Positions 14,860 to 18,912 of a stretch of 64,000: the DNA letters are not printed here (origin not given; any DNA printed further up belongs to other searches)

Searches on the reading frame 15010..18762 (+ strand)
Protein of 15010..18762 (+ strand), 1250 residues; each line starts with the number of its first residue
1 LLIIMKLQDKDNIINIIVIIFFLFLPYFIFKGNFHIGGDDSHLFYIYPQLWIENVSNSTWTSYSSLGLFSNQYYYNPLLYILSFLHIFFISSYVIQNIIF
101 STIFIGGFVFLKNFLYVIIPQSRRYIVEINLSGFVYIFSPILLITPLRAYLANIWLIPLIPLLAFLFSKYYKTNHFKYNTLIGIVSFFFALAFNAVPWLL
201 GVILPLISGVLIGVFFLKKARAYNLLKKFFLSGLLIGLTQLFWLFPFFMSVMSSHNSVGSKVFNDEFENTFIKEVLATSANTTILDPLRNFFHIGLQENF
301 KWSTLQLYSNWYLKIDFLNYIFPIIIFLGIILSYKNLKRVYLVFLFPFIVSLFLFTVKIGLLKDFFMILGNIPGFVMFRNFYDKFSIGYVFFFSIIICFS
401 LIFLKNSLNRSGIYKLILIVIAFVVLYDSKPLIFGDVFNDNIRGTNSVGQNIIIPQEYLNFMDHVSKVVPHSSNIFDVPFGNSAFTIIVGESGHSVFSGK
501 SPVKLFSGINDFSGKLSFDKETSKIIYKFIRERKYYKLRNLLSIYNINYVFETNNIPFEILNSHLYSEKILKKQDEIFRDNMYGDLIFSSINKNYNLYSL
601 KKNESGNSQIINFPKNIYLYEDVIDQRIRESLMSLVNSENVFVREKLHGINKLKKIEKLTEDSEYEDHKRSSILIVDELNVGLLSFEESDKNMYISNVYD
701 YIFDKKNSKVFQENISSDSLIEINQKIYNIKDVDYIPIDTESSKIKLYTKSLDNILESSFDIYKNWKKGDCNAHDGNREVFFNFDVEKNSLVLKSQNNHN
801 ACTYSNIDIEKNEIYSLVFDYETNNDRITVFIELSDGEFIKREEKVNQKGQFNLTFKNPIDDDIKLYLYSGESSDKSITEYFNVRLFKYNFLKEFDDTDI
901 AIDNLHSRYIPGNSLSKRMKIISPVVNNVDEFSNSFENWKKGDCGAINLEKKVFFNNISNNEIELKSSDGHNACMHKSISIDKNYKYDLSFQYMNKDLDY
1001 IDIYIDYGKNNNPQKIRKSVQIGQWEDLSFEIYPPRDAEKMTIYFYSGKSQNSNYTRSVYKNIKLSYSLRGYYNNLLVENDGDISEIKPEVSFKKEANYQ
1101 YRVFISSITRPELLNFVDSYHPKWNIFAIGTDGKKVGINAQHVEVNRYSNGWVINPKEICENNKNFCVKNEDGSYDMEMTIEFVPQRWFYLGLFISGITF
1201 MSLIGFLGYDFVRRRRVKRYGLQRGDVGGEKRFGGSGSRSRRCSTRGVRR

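Call 7: search_protein_families(library=pfam, proteins=[window:15010-18762:+], max_evalue=0.001)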
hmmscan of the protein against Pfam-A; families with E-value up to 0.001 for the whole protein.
window:15010-18762:+ (1250 aa): 2 families
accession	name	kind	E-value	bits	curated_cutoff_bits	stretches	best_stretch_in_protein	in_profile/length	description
PF02018.23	CBM_4_9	-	2.3e-06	28.4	25.9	1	931-1049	8-133/136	Carbohydrate binding domain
PF22637.2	CBM_4_9_1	-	2.5e-05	25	27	0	956-1051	40-138/148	BppA domain 1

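Call 40: search_protein_families(library=ncbifam, proteins=[window:15010-18762:+], max_evalue=0.001)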
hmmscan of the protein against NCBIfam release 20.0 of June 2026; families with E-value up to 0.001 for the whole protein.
window:15010-18762:+ (1250 aa): 0 families
